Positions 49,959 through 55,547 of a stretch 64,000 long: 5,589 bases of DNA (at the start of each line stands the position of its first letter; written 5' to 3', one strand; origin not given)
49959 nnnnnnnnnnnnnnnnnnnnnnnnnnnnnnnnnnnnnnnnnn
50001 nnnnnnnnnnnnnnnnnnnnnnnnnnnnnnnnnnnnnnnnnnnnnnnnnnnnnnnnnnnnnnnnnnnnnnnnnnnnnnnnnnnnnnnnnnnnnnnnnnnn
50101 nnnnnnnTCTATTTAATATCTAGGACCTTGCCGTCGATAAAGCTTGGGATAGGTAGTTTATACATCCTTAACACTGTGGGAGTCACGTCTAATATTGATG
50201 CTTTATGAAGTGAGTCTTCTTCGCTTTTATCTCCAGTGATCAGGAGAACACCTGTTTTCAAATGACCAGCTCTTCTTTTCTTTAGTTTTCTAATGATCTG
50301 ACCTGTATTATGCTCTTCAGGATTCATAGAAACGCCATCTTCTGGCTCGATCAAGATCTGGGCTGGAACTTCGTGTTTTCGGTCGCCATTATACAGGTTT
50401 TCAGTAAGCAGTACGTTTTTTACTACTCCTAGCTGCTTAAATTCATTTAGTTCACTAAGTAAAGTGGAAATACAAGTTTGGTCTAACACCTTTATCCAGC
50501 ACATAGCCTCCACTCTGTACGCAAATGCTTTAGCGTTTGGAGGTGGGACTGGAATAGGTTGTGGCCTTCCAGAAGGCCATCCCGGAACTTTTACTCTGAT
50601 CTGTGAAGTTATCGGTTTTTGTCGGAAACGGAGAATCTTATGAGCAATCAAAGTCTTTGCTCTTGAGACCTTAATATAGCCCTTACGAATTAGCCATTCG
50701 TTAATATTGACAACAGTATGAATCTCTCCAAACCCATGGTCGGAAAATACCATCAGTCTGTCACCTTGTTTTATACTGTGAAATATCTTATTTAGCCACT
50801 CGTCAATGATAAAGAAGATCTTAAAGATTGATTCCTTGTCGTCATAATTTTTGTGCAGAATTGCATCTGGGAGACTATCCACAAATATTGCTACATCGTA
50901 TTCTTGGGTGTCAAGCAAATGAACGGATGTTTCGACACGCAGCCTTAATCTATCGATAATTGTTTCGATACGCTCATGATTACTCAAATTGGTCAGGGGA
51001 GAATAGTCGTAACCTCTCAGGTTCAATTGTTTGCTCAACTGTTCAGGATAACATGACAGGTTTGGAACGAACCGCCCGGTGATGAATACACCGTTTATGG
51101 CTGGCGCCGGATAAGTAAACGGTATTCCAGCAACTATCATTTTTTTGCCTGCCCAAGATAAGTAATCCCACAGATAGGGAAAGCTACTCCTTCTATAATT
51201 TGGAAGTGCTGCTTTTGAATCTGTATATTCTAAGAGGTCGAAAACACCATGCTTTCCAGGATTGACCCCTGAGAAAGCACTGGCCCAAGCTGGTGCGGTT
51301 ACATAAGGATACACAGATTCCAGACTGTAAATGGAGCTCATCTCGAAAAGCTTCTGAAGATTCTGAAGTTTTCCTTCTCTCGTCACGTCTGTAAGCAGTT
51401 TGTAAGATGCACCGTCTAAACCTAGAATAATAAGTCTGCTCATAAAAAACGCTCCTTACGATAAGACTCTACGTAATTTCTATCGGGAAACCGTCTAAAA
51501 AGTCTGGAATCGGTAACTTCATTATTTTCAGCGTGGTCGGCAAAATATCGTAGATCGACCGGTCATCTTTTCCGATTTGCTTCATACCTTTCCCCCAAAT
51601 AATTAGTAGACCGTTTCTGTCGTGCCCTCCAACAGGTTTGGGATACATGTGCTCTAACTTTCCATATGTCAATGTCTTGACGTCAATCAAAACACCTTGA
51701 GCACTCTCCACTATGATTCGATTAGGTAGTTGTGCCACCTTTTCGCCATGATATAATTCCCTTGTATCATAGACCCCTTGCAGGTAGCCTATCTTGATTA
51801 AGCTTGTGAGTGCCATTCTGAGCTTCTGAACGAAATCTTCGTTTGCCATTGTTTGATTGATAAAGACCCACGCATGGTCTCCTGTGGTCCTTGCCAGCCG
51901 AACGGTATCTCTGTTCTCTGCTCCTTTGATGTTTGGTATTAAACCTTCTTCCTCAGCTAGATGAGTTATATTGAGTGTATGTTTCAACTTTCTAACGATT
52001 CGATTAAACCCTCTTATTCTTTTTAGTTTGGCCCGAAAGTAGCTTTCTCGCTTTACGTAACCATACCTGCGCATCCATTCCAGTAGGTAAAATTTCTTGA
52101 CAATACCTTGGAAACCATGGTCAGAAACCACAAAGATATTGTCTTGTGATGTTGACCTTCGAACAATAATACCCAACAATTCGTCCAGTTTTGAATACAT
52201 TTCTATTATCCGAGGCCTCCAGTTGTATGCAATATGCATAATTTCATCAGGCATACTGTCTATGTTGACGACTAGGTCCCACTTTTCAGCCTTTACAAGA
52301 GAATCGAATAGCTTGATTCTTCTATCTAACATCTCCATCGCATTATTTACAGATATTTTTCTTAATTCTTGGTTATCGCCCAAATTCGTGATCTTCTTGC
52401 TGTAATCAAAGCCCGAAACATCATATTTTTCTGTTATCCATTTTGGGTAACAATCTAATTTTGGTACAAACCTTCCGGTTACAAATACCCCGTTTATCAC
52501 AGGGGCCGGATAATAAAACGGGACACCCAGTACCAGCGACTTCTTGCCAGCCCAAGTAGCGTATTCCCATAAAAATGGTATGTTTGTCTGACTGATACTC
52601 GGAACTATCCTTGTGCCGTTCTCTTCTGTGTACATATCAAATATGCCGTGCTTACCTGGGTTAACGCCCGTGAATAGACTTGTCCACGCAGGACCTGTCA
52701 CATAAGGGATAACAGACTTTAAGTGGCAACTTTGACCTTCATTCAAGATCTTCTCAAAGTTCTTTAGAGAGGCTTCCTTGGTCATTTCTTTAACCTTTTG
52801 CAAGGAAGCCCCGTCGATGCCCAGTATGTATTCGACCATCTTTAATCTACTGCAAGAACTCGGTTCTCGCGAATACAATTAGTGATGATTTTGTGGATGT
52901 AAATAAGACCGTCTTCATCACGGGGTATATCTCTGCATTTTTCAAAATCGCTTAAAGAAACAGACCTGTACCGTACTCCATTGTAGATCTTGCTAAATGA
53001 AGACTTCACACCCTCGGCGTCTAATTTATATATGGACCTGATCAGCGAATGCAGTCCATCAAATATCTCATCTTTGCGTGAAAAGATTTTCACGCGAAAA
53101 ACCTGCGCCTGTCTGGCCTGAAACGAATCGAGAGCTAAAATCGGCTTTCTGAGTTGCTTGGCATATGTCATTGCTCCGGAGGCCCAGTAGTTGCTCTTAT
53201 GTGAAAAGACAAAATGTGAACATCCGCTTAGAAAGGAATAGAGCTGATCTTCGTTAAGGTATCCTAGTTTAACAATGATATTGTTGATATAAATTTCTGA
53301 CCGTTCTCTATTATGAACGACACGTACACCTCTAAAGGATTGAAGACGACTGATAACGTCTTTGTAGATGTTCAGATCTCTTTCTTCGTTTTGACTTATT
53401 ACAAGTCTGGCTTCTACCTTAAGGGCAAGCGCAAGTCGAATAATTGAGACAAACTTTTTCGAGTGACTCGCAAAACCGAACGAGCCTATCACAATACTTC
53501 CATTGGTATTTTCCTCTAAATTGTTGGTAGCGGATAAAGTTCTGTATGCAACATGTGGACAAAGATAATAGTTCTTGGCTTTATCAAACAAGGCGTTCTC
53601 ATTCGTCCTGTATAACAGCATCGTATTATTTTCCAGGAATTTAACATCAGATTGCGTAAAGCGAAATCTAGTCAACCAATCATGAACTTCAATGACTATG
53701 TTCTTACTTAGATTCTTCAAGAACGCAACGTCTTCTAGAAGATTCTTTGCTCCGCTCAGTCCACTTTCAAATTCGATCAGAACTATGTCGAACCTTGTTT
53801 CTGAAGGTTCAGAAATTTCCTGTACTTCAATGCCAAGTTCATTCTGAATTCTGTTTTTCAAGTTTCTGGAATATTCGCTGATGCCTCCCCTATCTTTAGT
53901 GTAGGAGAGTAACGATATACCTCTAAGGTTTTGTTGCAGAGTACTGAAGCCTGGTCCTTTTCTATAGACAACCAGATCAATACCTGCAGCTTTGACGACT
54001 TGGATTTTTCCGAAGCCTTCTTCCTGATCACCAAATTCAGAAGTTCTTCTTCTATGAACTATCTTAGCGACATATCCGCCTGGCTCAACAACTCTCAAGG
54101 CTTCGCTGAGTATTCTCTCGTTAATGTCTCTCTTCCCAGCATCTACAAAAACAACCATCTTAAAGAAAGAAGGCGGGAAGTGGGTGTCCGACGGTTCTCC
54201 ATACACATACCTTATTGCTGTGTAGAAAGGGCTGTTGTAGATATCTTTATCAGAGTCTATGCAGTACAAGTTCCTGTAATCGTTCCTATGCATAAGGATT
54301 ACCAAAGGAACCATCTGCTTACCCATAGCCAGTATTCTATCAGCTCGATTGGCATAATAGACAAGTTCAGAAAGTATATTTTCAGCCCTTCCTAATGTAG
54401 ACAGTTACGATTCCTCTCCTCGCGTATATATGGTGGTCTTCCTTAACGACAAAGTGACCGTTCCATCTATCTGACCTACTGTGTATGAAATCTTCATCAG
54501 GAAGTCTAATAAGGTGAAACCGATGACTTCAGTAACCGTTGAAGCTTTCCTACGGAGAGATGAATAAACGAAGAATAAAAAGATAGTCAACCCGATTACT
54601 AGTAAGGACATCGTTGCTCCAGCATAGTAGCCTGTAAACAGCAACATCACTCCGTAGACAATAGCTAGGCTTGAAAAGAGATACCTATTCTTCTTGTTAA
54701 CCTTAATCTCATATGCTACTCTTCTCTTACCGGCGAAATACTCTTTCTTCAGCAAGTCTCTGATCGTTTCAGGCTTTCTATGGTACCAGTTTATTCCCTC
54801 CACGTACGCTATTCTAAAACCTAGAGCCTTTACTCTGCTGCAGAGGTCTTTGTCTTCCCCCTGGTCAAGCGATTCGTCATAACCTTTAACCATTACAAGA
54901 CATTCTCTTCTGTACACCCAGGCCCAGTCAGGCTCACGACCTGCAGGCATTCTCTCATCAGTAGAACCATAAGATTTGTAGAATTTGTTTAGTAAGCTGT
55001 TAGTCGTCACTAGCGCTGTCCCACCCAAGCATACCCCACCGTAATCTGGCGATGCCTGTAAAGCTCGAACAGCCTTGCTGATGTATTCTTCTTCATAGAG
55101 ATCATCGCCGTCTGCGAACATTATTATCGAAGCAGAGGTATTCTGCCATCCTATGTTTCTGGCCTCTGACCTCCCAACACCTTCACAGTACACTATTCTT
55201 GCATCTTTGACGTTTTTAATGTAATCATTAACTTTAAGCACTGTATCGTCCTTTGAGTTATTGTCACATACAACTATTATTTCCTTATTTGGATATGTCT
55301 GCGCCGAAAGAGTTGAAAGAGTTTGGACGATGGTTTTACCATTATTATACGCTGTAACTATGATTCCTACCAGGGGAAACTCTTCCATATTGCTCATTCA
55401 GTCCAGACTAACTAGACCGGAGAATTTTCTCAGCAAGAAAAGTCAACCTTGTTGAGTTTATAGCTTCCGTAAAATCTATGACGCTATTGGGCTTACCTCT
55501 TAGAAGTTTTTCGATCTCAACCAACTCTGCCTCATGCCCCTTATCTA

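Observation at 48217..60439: Two diverged copies of an ABC-2 exporter pair, one fused operonically to twin AlkP-superfamily phosphodiesterase-like enzymes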

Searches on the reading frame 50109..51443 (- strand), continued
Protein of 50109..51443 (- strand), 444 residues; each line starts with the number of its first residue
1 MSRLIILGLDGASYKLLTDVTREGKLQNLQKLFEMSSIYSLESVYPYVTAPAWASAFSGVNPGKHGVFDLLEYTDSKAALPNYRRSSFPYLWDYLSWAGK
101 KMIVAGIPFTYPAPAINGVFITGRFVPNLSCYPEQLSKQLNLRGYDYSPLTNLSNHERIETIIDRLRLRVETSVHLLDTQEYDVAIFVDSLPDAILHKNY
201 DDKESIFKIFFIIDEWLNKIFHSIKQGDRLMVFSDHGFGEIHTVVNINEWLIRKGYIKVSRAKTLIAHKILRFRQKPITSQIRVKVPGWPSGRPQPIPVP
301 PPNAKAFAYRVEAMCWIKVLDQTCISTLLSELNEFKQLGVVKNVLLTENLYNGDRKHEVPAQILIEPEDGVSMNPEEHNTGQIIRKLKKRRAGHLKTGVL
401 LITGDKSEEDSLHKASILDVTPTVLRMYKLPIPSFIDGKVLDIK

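Call 69: list_cluster_members(proteins=[P0267, P0268, P0249])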
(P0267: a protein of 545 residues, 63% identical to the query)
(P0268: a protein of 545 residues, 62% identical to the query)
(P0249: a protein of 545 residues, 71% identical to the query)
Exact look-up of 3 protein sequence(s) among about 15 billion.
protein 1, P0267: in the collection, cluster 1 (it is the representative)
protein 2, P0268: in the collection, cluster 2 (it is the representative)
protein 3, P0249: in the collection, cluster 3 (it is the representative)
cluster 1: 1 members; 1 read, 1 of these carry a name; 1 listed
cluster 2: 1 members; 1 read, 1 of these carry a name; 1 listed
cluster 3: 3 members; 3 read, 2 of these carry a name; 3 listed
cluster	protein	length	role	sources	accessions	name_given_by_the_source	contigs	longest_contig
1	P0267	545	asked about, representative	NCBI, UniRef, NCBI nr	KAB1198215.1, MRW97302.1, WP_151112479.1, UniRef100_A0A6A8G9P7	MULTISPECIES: alkaline phosphatase family protein [Haloferax] | Nucleotide pyrophosphatase n=1 Tax=Haloferax marinum TaxID=2666143 RepID=A0A6A8G9P7_9EURY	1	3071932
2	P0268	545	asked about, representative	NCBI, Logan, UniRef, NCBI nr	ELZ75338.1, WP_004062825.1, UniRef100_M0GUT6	type I phosphodiesterase/nucleotide pyrophosphatase [Haloferax volcanii DSM 14919] | Type I phosphodiesterase/nucleotide pyrophosphatase n=1 Tax=Haloferax lucentense (strain ... | alkaline phosphatase family protein [Haloferax lucentense]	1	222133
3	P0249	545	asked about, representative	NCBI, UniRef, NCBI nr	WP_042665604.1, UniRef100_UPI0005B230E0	alkaline phosphatase family protein [Haloferax sp. ATB1] | alkaline phosphatase family protein n=1 Tax=Haloferax sp. ATB1 TaxID=1508454 ...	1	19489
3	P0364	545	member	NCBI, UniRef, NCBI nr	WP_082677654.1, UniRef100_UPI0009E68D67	alkaline phosphatase family protein [Haloferax sp. Q22] | alkaline phosphatase family protein n=1 Tax=Haloferax sp. (strain Q22) TaxID=1526048 ...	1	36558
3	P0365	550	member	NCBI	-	-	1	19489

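Call 70: find_encoding_contigs(protein=P0267, flank=10000, max_places=1)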
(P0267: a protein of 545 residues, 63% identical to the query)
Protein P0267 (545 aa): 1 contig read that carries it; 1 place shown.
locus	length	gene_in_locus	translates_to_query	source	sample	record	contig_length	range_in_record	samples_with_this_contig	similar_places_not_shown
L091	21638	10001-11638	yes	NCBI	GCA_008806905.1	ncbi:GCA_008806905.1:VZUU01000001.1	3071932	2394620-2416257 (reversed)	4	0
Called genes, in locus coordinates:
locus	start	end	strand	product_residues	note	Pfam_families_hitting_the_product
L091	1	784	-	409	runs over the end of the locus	PF12704:MacB_PCD, PF02687:FtsX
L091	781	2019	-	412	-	PF02687:FtsX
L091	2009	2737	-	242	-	PF00005:ABC_tran, PF02463:SMC_N (weak), PF13304:AAA_21 (faint)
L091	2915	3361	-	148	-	PF09997:DUF2238 (weak)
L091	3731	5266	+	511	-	-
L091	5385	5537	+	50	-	-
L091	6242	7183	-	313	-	PF01073:3Beta_HSD, PF01370:Epimerase, PF02719:Polysacc_synt_2, PF04321:RmlD_sub_bind, PF05368:NmrA (weak), PF07993:NAD_binding_4, PF13460:NAD_binding_10, PF16363:GDP_Man_Dehyd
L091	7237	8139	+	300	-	PF01370:Epimerase, PF04321:RmlD_sub_bind, PF16363:GDP_Man_Dehyd, PF02719:Polysacc_synt_2 (weak), PF07993:NAD_binding_4 (weak)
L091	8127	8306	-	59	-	-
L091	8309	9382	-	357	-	PF00483:NTP_transferase, PF12804:NTP_transf_3, PF00132:Hexapep (faint), PF25084:LbH_EIF2B (faint), PF25087:GMPPB_C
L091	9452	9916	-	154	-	PF00908:dTDP_sugar_isom, PF14667:Polysacc_synt_C (weak)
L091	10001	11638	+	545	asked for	PF01663:Phosphodiest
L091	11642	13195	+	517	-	PF01943:Polysacc_synt, PF13440:Polysacc_synt_3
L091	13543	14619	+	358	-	PF13524:Glyco_trans_1_2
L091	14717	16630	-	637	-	-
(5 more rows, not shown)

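Call 75: find_encoding_contigs(protein=P0268, flank=10000, max_places=1)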
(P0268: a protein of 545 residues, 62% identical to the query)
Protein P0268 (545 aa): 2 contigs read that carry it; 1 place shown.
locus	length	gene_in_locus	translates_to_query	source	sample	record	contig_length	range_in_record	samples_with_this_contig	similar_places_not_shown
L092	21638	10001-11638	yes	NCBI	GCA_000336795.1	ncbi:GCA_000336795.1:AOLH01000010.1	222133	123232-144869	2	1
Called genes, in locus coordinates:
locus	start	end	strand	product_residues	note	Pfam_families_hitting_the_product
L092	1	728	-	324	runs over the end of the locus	PF07705:CARDB (faint)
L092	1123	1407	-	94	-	-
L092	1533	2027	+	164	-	-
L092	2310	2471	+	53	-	-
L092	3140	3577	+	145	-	PF07790:Pilin_N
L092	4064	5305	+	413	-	PF00535:Glycos_transf_2, PF26629:GT2_TM_C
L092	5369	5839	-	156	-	PF00293:NUDIX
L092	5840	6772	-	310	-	PF01073:3Beta_HSD, PF01370:Epimerase, PF02719:Polysacc_synt_2, PF04321:RmlD_sub_bind, PF05368:NmrA (weak), PF07993:NAD_binding_4, PF13460:NAD_binding_10, PF16363:GDP_Man_Dehyd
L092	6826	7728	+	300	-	PF01073:3Beta_HSD, PF01370:Epimerase, PF04321:RmlD_sub_bind, PF16363:GDP_Man_Dehyd, PF02719:Polysacc_synt_2 (weak), PF07993:NAD_binding_4 (weak)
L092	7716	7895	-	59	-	-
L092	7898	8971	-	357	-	PF00483:NTP_transferase, PF12804:NTP_transf_3, PF25084:LbH_EIF2B (faint), PF00132:Hexapep (faint), PF25087:GMPPB_C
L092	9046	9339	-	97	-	-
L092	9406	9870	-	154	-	PF00908:dTDP_sugar_isom, PF14667:Polysacc_synt_C (weak)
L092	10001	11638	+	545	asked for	PF01663:Phosphodiest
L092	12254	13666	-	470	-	PF00884:Sulfatase, PF01663:Phosphodiest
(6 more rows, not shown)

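Call 94: search_protein_families(library=pfam, alignment_id=A4, max_evalue=0.00001)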
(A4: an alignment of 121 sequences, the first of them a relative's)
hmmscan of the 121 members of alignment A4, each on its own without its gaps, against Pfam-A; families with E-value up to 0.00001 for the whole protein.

A. member 1, L005:7582-8703:+ (374 aa): 4 families
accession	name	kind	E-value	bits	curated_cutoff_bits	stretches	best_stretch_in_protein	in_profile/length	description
PF00534.26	Glycos_transf_1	-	4.2e-32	111.5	26.4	1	189-349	9-171/172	Glycosyl transferases group 1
PF13692.12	Glyco_trans_1_4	-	1.7e-27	96.9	27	1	197-336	3-142/142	Glycosyl transferases group 1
PF13439.12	Glyco_transf_4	-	4.5e-12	46.8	28.5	1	17-179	2-168/170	Glycosyltransferase Family 4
PF20706.3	GT4-conflict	-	5.7e-08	32.6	26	1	165-303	169-312/385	Family 4 Glycosyltransferase in conflict systems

B. families by the number of members that match (of 121 scanned): 106 families (the first 25 are shown)
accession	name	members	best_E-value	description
PF00534.26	Glycos_transf_1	11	1.2e-42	Glycosyl transferases group 1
PF13692.12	Glyco_trans_1_4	11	2.1e-40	Glycosyl transferases group 1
PF00535.33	Glycos_transf_2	10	9.2e-39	Glycosyl transferase family 2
PF13439.12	Glyco_transf_4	7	1e-26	Glycosyltransferase Family 4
PF13489.12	Methyltransf_23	6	7e-27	Methyltransferase domain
PF08241.18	Methyltransf_11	6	4.6e-24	Methyltransferase domain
PF13649.12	Methyltransf_25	6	4.4e-23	Methyltransferase domain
PF04055.27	Radical_SAM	6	1.9e-21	Radical SAM superfamily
PF13579.12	Glyco_trans_4_4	6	4.4e-21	Glycosyl transferase 4-like domain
PF13641.12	Glyco_tranf_2_3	6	4.6e-16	Glycosyltransferase like family 2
PF13524.12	Glyco_trans_1_2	6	2.9e-10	Glycosyl transferase-like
PF13847.12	Methyltransf_31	5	7e-22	Methyltransferase domain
PF08242.18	Methyltransf_12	5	4.2e-16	Methyltransferase domain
PF20706.3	GT4-conflict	5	1e-12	Family 4 Glycosyltransferase in conflict systems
PF01943.22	Polysacc_synt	4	2.3e-29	Polysaccharide biosynthesis protein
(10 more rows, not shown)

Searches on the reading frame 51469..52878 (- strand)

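Call 4: search_protein_families(library=pfam, proteins=[window:51469-52878:-], max_evalue=0.01)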
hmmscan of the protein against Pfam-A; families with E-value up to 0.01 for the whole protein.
window:51469-52878:- (469 aa): 1 family
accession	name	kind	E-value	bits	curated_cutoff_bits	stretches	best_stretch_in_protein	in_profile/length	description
PF01663.27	Phosphodiest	-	4.7e-28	99.2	23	1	18-286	3-256/342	Type I phosphodiesterase / nucleotide pyrophosphatase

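Call 5: search_protein_families(library=ncbifam, proteins=[window:51469-52878:-], max_evalue=0.01)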
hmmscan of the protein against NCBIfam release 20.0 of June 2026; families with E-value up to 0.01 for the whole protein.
window:51469-52878:- (469 aa): 3 families
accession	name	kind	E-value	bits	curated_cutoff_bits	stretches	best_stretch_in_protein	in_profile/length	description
TIGR01081.1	mpl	equivalog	0.0034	16.5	388.7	1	180-263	362-443/448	UDP-N-acetylmuramate:L-alanyl-gamma-D-glutamyl-meso-diaminopimelate ligase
NF042991.1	alk_phos_PafA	equivalog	0.0064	14.9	650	0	38-80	62-106/554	alkaline phosphatase PafA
TIGR02335.1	hydr_PhnA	equivalog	0.0098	15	407.55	0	18-84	17-83/408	phosphonoacetate hydrolase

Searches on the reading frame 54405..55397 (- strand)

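Call 4: search_protein_families(library=pfam, proteins=[window:54405-55397:-], max_evalue=0.01)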
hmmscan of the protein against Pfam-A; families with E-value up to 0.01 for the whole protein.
window:54405-55397:- (330 aa): 4 families
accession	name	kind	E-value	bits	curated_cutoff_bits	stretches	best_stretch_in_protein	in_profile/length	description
PF00535.33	Glycos_transf_2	-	2.8e-22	79.9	23.3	1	12-120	2-112/168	Glycosyl transferase family 2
PF13641.12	Glyco_tranf_2_3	-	4.3e-17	63.3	27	1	10-215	3-220/230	Glycosyltransferase like family 2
PF10111.15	Glyco_tranf_2_2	-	1.1e-07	32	27.3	1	13-111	3-104/276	Glycosyltransferase like family 2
PF13632.12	Glyco_trans_2_3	-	9.2e-07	29.3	27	1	169-274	86-184/198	Glycosyl transferase family group 2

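Call 5: search_protein_families(library=ncbifam, proteins=[window:54405-55397:-], max_evalue=0.01)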
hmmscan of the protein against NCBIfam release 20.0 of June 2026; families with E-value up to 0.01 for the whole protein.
window:54405-55397:- (330 aa): 24 families
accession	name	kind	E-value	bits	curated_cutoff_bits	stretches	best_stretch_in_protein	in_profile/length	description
TIGR03965.1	mycofact_glyco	equivalog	8.3e-22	77.7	280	1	5-285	71-362/467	mycofactocin biosynthesis glycosyltransferase MftF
TIGR03937.1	PgaC_IcaA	equivalog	7.9e-19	67.9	422.3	1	3-126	40-162/407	poly-beta-1,6-N-acetyl-D-glucosamine synthase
NF041875.1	EPS_EpsD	equivalog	5.8e-18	65.4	370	1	11-234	2-235/325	exopolysaccharide biosynthesis glycosyltransferase EpsD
NF047683.1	TeichurnBiosyTuaG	equivalog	2.2e-14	53.7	400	1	6-115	4-113/252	teichuronic acid biosynthesis protein TuaG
TIGR04283.1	glyco_like_mftF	equivalog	1.8e-13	50.6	182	1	11-199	2-178/221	TIGR04283 family arsenosugar biosynthesis glycosyltransferase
NF007482.0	PRK10073.1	equivalog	3.6e-13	49.2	423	1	4-104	2-101/334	glycosyltransferase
NF038302.1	EPS_HpsE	equivalog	2.8e-12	46.2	300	1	12-120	5-118/307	hormogonium polysaccharide biosynthesis glycosyltransferase HpsE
NF038299.1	EPS_HpsN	equivalog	9.5e-12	44.5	425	1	8-162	1-150/317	hormogonium polysaccharide biosynthesis glycosyltransferase HpsN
TIGR03111.1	glyc2_xrt_Gpos1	hypoth_equivalog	5.3e-11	42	363.95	1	4-138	45-178/439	TIGR03111 family XrtG-associated glycosyltransferase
NF053739.1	GlytfEpsEBac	equivalog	7.4e-11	41.5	450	1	8-195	1-191/265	glycosyltransferase EpsE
NF041394.1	GtaseAglG_Halo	equivalog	3.3e-09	36.5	440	1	16-199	9-200/304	glucosyl-dolichyl phosphate glucuronosyltransferase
TIGR04242.1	nodulat_NodC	equivalog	3e-08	33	550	1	3-122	43-164/395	chitooligosaccharide synthase NodC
NF045692.1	OglycostaseCruG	equivalog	3.5e-08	32.8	600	1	3-114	36-153/386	2'-O-glycosyltransferase CruG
NF050050.1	ProtGlycPglI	equivalog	9.8e-08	31.7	500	1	8-114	2-109/306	GalNAc(5)-diNAcBac-PP-undecaprenol beta-1,3-glucosyltransferase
TIGR04182.1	glyco_TIGR04182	equivalog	2.1e-06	27.3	325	1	10-113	2-97/293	S-layer glycoprotein N-glycosyltransferase AglJ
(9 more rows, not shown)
